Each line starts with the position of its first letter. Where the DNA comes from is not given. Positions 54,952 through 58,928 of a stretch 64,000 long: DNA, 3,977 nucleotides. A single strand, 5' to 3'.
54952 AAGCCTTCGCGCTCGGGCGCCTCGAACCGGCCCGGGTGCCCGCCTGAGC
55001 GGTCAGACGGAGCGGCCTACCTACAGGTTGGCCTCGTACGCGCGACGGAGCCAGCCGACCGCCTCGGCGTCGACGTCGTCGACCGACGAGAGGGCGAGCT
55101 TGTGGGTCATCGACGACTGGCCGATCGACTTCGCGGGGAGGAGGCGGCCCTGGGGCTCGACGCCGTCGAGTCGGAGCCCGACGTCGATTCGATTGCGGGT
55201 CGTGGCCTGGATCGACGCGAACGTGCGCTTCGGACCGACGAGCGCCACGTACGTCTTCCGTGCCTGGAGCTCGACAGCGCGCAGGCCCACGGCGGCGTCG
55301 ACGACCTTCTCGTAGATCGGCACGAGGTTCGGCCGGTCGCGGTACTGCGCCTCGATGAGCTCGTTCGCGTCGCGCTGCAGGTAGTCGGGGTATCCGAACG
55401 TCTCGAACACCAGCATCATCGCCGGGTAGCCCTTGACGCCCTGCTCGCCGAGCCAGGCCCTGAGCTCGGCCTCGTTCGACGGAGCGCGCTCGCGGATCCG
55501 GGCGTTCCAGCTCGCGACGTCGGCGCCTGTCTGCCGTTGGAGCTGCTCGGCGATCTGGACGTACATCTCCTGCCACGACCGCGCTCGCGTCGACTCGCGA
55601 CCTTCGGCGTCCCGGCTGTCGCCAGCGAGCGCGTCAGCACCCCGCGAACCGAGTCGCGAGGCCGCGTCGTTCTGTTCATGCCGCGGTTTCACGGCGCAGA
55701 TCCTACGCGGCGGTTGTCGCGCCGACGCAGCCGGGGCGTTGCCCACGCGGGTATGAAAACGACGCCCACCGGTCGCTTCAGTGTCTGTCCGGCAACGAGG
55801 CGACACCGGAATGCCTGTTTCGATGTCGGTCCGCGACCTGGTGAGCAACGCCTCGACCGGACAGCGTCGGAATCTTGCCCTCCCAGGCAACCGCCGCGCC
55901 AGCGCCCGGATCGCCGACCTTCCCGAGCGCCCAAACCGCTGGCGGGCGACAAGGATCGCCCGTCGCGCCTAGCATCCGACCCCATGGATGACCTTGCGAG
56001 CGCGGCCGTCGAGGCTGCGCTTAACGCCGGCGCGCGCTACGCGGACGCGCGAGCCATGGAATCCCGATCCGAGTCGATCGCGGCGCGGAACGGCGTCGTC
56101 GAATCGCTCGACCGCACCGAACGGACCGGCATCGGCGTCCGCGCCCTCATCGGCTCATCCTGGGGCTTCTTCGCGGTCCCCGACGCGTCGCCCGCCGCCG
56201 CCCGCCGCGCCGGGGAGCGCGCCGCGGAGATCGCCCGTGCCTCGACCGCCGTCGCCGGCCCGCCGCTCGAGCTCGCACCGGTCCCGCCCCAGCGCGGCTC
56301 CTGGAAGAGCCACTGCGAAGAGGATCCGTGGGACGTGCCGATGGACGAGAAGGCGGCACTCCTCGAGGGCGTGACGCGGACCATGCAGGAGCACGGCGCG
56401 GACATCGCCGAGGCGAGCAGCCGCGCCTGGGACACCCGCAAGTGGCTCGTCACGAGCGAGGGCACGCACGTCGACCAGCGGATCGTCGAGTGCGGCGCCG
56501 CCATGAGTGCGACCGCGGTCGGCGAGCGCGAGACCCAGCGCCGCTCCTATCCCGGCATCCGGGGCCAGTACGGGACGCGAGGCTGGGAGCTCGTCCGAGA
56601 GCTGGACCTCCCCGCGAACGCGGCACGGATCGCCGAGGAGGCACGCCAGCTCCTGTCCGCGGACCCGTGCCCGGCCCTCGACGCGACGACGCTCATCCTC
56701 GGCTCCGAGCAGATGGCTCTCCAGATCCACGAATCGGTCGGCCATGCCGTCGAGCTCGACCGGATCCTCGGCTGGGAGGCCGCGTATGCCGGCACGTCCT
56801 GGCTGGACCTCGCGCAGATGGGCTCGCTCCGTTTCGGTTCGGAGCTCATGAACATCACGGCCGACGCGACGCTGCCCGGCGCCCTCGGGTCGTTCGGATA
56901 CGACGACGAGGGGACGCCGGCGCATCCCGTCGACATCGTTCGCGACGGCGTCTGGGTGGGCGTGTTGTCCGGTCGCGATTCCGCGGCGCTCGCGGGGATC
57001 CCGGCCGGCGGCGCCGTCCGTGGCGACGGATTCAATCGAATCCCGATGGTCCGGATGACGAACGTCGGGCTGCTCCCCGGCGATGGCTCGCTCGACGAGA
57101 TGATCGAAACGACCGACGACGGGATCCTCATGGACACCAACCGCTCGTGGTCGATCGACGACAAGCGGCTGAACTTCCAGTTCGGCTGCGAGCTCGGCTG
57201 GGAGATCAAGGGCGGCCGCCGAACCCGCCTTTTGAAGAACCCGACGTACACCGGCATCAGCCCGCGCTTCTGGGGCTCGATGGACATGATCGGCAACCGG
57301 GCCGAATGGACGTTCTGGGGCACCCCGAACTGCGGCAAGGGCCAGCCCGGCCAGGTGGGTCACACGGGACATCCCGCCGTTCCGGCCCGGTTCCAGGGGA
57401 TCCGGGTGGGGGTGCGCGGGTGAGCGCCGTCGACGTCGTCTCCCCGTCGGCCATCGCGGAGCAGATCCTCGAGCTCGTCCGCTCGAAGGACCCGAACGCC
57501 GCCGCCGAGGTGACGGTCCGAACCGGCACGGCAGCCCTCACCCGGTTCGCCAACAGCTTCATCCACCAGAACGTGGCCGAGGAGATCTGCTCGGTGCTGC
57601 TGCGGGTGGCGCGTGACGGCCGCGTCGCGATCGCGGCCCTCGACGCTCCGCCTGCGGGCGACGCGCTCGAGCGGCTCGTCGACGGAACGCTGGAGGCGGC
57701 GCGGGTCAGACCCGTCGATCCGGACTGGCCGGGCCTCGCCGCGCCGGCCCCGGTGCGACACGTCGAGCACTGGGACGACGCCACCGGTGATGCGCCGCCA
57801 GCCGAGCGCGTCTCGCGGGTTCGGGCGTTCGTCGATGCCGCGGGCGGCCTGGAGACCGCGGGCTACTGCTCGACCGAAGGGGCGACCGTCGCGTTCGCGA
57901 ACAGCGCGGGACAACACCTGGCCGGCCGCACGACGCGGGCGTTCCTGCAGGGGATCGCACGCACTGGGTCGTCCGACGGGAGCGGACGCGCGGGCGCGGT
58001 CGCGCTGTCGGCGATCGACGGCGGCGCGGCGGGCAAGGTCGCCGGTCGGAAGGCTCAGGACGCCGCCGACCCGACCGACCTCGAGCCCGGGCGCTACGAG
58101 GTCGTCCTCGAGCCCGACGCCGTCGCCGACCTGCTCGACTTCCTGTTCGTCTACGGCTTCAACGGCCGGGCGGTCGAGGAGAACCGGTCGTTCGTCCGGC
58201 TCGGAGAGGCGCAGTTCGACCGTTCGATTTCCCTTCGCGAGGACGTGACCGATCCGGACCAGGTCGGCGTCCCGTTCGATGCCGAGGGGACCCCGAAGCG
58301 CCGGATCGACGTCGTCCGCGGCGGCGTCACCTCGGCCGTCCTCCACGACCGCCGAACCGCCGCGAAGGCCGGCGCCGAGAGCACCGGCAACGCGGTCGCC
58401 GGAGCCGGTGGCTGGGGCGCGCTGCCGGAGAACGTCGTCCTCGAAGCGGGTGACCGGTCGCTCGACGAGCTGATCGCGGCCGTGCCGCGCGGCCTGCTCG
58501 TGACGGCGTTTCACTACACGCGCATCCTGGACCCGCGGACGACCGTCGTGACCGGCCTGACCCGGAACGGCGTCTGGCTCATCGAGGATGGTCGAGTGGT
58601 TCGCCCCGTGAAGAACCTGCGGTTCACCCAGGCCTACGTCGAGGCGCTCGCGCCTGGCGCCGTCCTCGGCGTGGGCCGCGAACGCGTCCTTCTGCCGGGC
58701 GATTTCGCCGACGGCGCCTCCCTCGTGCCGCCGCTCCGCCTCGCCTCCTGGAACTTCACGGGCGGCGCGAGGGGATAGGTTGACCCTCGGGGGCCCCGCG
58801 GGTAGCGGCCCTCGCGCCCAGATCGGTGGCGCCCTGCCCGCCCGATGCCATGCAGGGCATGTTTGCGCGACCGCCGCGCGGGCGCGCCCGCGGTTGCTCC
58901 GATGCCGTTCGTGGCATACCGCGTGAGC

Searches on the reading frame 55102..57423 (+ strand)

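Call 53: search_protein_families(library=pfam, proteins=[window:55102-57423:+], max_evalue=0.0001)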
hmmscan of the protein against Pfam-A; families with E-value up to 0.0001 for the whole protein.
window:55102-57423:+ (773 aa): 3 families
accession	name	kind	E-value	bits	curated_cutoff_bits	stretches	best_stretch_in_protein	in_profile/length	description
PF19289.4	PmbA_TldD_3rd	-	3e-34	118.5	22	1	530-752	5-203/220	PmbA/TldA metallopeptidase C-terminal domain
PF01523.21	PmbA_TldD_1st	-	6e-12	46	20.9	1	314-378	1-65/65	PmbA/TldA metallopeptidase domain 1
PF19290.4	PmbA_TldD_2nd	-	3.8e-08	34.2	20.9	1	407-516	1-103/109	PmbA/TldA metallopeptidase central domain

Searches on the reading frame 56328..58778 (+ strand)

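Call 53: search_protein_families(library=pfam, proteins=[window:56328-58778:+], max_evalue=0.0001)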
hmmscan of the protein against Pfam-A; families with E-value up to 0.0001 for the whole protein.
window:56328-58778:+ (816 aa): 1 family
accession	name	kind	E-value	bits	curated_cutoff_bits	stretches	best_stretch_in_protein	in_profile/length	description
PF19289.4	PmbA_TldD_3rd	-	4.2e-43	147.5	22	1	587-812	1-220/220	PmbA/TldA metallopeptidase C-terminal domain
